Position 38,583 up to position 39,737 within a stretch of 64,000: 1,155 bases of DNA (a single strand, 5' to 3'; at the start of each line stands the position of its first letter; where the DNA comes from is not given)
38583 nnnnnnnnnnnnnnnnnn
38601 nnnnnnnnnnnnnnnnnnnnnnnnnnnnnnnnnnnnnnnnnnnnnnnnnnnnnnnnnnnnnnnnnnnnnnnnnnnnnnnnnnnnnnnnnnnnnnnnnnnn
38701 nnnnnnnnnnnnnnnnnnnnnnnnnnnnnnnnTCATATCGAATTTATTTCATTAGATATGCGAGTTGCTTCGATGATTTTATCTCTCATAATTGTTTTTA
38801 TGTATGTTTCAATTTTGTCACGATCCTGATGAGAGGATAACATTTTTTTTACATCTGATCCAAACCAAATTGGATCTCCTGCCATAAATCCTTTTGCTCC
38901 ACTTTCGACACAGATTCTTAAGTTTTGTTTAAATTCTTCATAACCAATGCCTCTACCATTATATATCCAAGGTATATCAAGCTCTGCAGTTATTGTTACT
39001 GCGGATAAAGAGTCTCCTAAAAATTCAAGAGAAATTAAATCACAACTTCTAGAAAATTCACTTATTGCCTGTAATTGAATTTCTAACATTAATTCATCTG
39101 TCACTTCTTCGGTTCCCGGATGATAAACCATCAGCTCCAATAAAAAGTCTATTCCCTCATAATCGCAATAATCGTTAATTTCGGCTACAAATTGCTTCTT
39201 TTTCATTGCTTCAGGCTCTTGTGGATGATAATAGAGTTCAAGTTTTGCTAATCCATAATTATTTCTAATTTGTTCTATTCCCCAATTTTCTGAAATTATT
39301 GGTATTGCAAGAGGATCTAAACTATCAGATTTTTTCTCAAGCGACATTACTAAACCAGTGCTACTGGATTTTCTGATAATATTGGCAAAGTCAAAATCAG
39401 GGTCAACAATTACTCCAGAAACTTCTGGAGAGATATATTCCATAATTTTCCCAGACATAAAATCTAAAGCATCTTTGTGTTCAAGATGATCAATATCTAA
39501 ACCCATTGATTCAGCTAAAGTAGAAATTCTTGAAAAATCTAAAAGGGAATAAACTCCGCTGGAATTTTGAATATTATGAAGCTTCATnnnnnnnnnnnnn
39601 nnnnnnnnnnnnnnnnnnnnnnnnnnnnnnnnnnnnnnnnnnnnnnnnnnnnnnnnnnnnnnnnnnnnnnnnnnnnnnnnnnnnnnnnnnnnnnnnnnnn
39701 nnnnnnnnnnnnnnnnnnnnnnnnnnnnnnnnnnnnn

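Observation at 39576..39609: Perfect 14-bp inverted repeat (two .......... palindromes 22 bp centre-to-centre) sequestering the aldolase start codon just 3' of pnp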

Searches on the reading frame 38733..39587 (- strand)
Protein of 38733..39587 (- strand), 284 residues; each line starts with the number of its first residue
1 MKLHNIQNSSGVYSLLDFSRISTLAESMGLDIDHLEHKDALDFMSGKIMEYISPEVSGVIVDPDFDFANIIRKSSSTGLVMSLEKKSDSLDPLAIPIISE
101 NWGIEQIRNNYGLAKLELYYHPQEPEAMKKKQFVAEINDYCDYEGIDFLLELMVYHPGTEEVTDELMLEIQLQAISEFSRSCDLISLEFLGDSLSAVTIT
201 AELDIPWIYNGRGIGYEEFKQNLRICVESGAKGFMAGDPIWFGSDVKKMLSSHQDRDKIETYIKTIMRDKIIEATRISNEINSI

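Call 6: search_protein_families(library=pfam, proteins=[window:38733-39587:-])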
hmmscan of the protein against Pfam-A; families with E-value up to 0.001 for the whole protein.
window:38733-39587:- (284 aa): 1 family
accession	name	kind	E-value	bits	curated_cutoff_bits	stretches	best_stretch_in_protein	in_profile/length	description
PF01791.15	DeoC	-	1.2e-05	25.6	23.8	1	47-241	26-227/229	DeoC/LacD family aldolase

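Call 9: find_homologous_proteins(query=window:38733-39587:-)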
Query window:38733-39587:- (284 aa): 94 proteins with E <= 0.001 among 576 candidates.
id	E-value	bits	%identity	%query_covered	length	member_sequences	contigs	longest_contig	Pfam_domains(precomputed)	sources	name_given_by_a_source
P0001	1.6e-184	630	100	100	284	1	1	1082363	PF01791.16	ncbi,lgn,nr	ncbi:MAG: hypothetical protein H6772_02890 [Pseudomonadales bacterium]|nr:hypothetical protein [Pseu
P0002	4.1e-147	507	78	99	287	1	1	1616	-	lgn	-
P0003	2.1e-146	505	77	100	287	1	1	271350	-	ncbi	-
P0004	3.5e-146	504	78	99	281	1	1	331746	PF01791.16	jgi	jgi:tagatose-1,6-bisphosphate aldolase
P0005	3.4e-145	501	76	100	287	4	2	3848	PF01791.16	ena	-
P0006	2.1e-143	495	77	100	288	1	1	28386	-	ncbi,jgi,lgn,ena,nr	ncbi:hypothetical protein KKD03_01765 [Patescibacteria group bacterium]|nr:hypothetical protein [Pat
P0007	6.8e-143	493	76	100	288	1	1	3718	-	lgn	-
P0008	3.0e-142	491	77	100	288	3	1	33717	-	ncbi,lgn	-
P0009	3.9e-138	478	73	100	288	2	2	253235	PF01791.16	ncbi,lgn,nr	ncbi:hypothetical protein KA111_00030 [Candidatus Woesebacteria bacterium]|nr:hypothetical protein [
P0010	7.7e-138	477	73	100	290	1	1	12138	-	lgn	-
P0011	2.1e-137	475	74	99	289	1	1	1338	PF01791.16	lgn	-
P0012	2.9e-131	455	73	94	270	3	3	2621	PF01791.16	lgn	-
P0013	3.6e-123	429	65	99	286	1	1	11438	-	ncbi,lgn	-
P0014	1.2e-121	424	65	99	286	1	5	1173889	-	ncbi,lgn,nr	ncbi:MAG: hypothetical protein BroJett025_09260 [Patescibacteria group bacterium]|nr:MAG: hypothetic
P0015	2.3e-121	423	65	99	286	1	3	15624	-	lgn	-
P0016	2.9e-121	422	64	99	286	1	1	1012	PF09863.16,PF01791.16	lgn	-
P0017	4.6e-121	422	66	99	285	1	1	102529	PF09863.16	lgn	-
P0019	7.7e-121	421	64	99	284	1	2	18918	-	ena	-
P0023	1.5e-118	413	65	99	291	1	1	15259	PF09863.16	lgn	-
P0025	1.0e-116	407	63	99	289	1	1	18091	PF09863.16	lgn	-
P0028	2.3e-114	400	62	99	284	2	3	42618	PF01791.16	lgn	-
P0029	4.6e-114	399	64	99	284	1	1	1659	PF01791.16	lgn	-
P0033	5.3e-111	389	60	99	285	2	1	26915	PF09863.16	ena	-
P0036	5.4e-87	310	50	99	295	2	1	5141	PF01791.16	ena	-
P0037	6.5e-83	297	53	86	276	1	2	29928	PF01791.16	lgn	-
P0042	1.4e-72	263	47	99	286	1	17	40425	PF01791.16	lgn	-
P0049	1.1e-70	257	45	99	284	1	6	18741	PF01791.16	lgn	-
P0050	1.2e-70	256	44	99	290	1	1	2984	PF01791.16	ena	-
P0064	6.9e-66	241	42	100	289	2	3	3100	PF09863.16,PF01791.16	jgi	jgi:tagatose-1,6-bisphosphate aldolase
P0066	5.5e-64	235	43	98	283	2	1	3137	PF09863.16,PF01791.16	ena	-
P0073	3.2e-60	222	40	99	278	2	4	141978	PF01791.16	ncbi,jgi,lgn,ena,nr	ncbi:MAG: hypothetical protein GW947_01970 [Candidatus Pacebacteria bacterium]|nr:hypothetical prote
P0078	7.9e-59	218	38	99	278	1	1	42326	PF01791.16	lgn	-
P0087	4.0e-56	209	39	94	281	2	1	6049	PF01791.16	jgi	-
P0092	2.4e-52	196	39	97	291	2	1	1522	PF01791.16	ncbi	-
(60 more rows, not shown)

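Call 11: find_related_loci(query=A1, collection=genome_contigs, flank=4000)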
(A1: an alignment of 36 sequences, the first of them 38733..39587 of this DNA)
Query A1 (284 aa) in genome_contigs; peptide patterns used: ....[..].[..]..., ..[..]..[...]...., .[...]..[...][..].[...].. (x = any residue, [..] = any of these).
96 stretches matched a pattern; 78 encode a relative of the query (tblastn E <= 1e-3); 78 distinct loci.
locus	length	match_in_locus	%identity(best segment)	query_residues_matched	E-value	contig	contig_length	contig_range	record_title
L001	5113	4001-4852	77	1-283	1e-152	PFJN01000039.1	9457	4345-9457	MAG: Candidatus Pacebacteria bacterium CG_4_10_14_3_um_filter_34_15 CG_4_10_14_3_um_filter_scaffold_5642_c, whole genome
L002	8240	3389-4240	77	1-283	2e-151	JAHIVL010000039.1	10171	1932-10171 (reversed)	MAG: Patescibacteria group bacterium isolate MM_PC_MetaG.mb.79 MM_PC_MetaG.mb.79_k141_741064, whole genome shotgun seque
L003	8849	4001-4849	73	1-283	1e-146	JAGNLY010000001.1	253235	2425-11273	Candidatus Woesebacteria bacterium isolate Gw_Eff_bin_401 Gw_Eff_30_length_253235_cov_9.015519, whole genome shotgun seq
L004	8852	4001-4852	77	1-283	3e-145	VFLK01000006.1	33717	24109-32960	MAG: Candidatus Paceibacterota bacterium isolate Bin_61_66 c_000003776112, whole genome shotgun sequence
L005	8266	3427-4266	65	1-280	7e-132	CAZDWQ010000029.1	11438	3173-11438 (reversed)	MAG TPA_asm: uncultured Pseudomonadales bacterium isolate SRP192515_co1_182 genome assembly, contig: NODE_5600_length_11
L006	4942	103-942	65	1-280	4e-130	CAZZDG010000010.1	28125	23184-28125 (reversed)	MAG TPA_asm: uncultured Pseudomonadales bacterium isolate binchicken_co321_113 genome assembly, contig: NODE_588_length_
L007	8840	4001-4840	65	1-280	4e-129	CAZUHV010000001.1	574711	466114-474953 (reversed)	MAG TPA_asm: uncultured Pseudomonadales bacterium isolate binchicken_co277_32 genome assembly, contig: NODE_12_length_57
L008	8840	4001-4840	65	1-280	1e-130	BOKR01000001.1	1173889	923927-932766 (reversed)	MAG: Patescibacteria group bacterium BroJett025 DNA, sequence1, whole genome shotgun sequence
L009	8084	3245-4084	47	1-280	5e-83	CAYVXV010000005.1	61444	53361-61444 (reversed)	MAG TPA_asm: uncultured Pseudomonadales bacterium isolate SRP193661_co2_36 genome assembly, contig: NODE_478_length_6144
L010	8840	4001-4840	46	1-280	3e-80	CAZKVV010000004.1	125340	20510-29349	MAG TPA_asm: uncultured Pseudomonadales bacterium isolate SRP286056_co2_531 genome assembly, contig: NODE_115_length_125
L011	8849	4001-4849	44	1-283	1e-79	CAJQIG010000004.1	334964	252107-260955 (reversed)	uncultured Patescibacteria group bacterium isolate 0.2_20180412_Bin_MAXBIN_228_sub_1 genome assembly, contig: c_00000000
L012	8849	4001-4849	45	1-283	4e-79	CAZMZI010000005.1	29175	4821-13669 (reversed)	MAG TPA_asm: uncultured Pseudomonadales bacterium isolate SRP192515_co1_162 genome assembly, contig: NODE_1400_length_29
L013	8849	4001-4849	45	1-283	4e-79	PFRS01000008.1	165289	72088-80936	MAG: Candidatus Pacebacteria bacterium CG_4_9_14_0_2_um_filter_40_15 CG_4_9_14_0.2_um_filter_scaffold_8_c, whole genome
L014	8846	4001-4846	43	1-282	6e-78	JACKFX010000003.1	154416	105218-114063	MAG: Pseudomonadales bacterium isolate HK-STAS-PATE-16 HK-STAS-PATE-16_3, whole genome shotgun sequence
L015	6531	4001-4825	43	1-280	3e-77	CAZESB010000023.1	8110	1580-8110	MAG TPA_asm: uncultured Pseudomonadales bacterium isolate SRP193661_co1_63 genome assembly, contig: NODE_8891_length_811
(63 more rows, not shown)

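Call 18: find_related_loci(query=A2, collection=metagenome_contigs, flank=1500)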
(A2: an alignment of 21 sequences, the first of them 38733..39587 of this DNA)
Query A2 (284 aa) in metagenome_contigs; peptide patterns used: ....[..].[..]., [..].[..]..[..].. (x = any residue, [..] = any of these).
168 stretches matched a pattern; 35 encode a relative of the query (tblastn E <= 1e-3); 35 distinct loci.
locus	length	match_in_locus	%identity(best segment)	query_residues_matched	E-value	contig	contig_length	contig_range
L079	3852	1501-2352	77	1-284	6e-156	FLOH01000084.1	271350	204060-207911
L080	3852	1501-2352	77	1-283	2e-153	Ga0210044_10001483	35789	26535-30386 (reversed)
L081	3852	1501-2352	77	1-283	2e-153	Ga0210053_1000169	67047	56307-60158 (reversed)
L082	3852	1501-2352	77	1-283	2e-153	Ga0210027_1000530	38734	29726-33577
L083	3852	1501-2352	77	1-283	2e-153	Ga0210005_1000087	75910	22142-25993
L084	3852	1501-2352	77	1-283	1e-152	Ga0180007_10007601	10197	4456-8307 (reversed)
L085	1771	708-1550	60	1-281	2e-131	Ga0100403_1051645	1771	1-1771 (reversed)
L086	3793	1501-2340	61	1-280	4e-120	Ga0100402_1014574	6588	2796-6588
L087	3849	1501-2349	45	1-283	7e-80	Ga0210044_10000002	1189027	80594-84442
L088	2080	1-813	45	13-283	2e-81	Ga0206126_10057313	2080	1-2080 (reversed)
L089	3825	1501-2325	44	1-280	1e-74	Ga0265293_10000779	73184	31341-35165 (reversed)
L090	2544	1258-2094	41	1-280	6e-74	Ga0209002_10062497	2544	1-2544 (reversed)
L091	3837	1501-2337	41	1-280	1e-72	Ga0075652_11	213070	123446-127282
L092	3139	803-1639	41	1-280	1e-72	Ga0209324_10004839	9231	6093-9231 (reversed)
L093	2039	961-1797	41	1-280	5e-75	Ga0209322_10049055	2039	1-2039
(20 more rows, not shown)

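Call 24: find_encoding_contigs(protein=P0004, flank=1500, max_places=1)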
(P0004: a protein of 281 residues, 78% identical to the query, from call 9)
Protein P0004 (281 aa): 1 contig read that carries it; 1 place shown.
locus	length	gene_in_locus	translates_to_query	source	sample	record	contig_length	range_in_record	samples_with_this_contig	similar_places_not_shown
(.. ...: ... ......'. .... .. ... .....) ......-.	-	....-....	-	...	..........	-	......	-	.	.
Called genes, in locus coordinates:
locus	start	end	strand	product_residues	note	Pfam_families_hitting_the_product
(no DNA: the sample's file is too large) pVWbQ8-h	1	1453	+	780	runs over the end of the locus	PF01138:RNase_PH, PF03725:RNase_PH_C, PF03726:PNPase, PF01138:RNase_PH, PF00013:KH_1, PF00575:S1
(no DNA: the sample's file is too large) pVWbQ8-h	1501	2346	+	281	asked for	PF01791:DeoC (faint)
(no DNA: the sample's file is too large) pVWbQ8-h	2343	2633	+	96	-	PF02325:CCB3_YggT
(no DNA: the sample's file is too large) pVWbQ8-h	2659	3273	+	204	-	PF00081:Sod_Fe_N, PF02777:Sod_Fe_C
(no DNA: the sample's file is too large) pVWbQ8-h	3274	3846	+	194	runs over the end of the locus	PF13482:RNase_H_2 (weak)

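Call 25: find_encoding_contigs(protein=P0005, flank=1500, max_places=1)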
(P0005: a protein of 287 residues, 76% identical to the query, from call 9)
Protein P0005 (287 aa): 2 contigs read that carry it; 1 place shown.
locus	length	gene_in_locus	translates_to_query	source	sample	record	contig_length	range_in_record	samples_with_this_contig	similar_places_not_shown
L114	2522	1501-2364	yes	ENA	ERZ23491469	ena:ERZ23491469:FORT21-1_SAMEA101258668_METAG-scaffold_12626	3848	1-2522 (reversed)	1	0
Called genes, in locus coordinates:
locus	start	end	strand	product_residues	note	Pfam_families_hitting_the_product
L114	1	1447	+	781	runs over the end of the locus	PF01138:RNase_PH, PF03725:RNase_PH_C, PF03726:PNPase, PF01138:RNase_PH, PF00013:KH_1, PF00575:S1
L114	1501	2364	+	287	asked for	PF01791:DeoC (weak)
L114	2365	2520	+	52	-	?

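Call 26: find_encoding_contigs(protein=P0007, flank=1500, max_places=1)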
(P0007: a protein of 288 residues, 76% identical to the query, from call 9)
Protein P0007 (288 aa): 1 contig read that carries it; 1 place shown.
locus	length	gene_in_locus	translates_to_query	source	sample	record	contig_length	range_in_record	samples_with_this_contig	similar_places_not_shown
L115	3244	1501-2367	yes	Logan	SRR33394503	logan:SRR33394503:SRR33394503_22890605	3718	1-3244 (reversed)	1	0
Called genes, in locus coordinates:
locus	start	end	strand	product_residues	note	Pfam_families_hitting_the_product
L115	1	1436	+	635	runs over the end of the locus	?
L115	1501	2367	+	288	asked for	-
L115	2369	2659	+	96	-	PF02325:CCB3_YggT (weak)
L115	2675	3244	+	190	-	?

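Call 27: find_encoding_contigs(protein=P0010, flank=1500, max_places=1)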
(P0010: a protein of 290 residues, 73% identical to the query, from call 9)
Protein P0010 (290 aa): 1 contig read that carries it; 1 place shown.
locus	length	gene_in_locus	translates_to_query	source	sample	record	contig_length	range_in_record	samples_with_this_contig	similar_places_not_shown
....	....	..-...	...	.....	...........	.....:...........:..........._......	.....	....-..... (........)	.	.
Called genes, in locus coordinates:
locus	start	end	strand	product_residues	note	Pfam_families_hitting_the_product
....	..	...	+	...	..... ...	-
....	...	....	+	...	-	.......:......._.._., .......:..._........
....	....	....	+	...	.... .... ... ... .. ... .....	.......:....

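Call 28: find_encoding_contigs(protein=P0002, flank=1500, max_places=1)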
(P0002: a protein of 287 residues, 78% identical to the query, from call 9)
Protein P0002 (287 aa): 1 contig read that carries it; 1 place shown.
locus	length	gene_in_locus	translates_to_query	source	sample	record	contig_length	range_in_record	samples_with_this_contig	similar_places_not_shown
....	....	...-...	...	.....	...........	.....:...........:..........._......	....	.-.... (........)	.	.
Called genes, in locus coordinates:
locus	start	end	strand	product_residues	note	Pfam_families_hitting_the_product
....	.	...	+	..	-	?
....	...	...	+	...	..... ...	-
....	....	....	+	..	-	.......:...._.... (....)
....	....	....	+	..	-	?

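Call 29: find_encoding_contigs(protein=P0011, flank=1500, max_places=1)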
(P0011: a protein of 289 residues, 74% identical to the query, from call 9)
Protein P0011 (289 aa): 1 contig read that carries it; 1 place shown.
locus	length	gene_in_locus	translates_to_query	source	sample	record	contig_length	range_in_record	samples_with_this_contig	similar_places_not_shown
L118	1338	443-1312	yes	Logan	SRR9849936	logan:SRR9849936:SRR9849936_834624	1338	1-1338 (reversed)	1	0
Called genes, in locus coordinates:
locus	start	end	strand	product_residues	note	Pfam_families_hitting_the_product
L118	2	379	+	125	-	?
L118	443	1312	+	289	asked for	PF01791:DeoC (weak)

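Call 30: find_encoding_contigs(protein=P0017, flank=1500, max_places=1)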
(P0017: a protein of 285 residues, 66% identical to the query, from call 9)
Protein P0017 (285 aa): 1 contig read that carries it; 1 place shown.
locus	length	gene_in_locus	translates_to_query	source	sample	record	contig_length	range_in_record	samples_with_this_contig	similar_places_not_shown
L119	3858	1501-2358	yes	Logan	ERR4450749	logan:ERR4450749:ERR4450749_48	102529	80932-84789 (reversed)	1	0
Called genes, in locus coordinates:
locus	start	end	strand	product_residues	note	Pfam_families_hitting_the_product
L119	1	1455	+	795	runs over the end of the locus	PF01138:RNase_PH, PF03725:RNase_PH_C, PF03726:PNPase, PF01138:RNase_PH, PF00013:KH_1, PF00575:S1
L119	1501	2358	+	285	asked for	PF09863:DUF2090 (faint)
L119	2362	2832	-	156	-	-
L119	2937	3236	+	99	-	PF02325:CCB3_YggT (weak)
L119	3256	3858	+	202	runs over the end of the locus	PF00081:Sod_Fe_N, PF02777:Sod_Fe_C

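Call 31: find_encoding_contigs(protein=P0019, flank=1500, max_places=1)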
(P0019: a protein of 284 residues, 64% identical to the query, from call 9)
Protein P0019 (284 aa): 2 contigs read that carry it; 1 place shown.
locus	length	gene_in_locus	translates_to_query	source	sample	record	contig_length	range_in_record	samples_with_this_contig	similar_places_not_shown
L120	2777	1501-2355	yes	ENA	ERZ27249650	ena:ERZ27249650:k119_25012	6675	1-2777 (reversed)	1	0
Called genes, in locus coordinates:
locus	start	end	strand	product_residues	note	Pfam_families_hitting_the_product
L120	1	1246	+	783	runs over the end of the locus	PF01138:RNase_PH, PF03725:RNase_PH_C, PF03726:PNPase, PF01138:RNase_PH, PF00013:KH_1, PF00575:S1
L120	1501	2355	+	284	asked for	-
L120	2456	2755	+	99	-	PF02325:CCB3_YggT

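Call 32: find_encoding_contigs(protein=P0023, flank=1500, max_places=1)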
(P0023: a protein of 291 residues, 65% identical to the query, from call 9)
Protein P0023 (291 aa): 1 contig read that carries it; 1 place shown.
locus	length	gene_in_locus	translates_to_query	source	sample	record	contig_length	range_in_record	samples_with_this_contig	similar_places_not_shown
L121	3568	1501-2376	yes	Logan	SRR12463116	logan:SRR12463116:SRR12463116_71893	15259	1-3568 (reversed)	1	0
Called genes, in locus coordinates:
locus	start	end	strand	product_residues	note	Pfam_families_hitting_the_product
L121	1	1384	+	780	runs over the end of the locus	PF01138:RNase_PH, PF03725:RNase_PH_C, PF03726:PNPase (faint), PF01138:RNase_PH, PF00013:KH_1, PF00575:S1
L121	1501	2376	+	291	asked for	PF09863:DUF2090 (weak)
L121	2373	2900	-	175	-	-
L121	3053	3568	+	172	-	?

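Call 33: find_encoding_contigs(protein=P0025, flank=1500, max_places=1)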
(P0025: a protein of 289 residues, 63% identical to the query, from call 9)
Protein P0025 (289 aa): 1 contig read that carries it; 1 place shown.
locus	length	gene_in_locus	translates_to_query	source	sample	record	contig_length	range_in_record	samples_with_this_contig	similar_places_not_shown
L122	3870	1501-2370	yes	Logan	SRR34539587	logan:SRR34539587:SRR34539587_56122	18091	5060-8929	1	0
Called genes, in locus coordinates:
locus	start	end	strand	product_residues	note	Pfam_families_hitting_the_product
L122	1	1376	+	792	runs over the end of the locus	PF01138:RNase_PH, PF03725:RNase_PH_C, PF03726:PNPase, PF01138:RNase_PH, PF00013:KH_1, PF00575:S1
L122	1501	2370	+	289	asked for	PF09863:DUF2090 (faint)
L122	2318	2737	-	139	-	PF01844:HNH (weak)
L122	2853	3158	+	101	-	PF02325:CCB3_YggT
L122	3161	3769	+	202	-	PF00081:Sod_Fe_N, PF02777:Sod_Fe_C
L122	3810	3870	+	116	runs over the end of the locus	-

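Call 34: find_encoding_contigs(protein=P0028, flank=1500, max_places=1)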
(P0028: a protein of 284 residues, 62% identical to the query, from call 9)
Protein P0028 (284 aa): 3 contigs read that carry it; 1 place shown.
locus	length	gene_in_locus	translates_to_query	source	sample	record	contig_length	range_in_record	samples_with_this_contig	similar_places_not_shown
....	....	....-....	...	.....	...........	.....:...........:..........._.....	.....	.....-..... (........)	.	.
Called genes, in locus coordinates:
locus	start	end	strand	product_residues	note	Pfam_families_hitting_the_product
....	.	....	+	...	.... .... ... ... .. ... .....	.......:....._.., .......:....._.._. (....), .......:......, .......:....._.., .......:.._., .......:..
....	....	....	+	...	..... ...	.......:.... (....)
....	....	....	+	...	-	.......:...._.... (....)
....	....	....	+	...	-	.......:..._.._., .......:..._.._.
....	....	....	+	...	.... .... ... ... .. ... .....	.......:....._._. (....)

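Call 35: find_encoding_contigs(protein=P0033, flank=1500, max_places=1)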
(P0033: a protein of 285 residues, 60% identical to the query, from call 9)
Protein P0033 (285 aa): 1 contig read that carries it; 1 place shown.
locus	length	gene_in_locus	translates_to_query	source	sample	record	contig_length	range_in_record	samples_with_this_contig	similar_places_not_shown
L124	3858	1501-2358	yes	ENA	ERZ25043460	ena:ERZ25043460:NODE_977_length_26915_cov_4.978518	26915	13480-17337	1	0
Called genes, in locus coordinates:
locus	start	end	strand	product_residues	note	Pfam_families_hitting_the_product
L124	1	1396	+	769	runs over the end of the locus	PF01138:RNase_PH, PF03725:RNase_PH_C, PF03726:PNPase, PF01138:RNase_PH, PF00013:KH_1, PF00575:S1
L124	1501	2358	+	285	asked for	PF09863:DUF2090 (weak)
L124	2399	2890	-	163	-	PF01844:HNH (faint)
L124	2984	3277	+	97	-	PF02325:CCB3_YggT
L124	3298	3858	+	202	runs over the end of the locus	PF00081:Sod_Fe_N, PF02777:Sod_Fe_C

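Call 53: search_protein_families(library=ncbifam, proteins=[window:38733-39587:-], max_evalue=0.01)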
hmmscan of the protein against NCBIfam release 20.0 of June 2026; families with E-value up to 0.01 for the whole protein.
window:38733-39587:- (284 aa): 4 families
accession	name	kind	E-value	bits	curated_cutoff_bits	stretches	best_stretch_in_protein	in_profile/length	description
NF009498.0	PRK12858.1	subfamily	3.3e-26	92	184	2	3-167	12-180/342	tagatose 1,6-diphosphate aldolase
NF009065.0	PRK12399.1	subfamily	7.7e-14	51.4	458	1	3-160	11-172/326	tagatose 1,6-diphosphate aldolase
NF003180.0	PRK04161.1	subfamily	7e-13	48.4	519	1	2-167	11-180/330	tagatose 1,6-diphosphate aldolase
TIGR01232.1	lacD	equivalog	1.1e-08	34.6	432.2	1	4-164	11-172/325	tagatose-bisphosphate aldolase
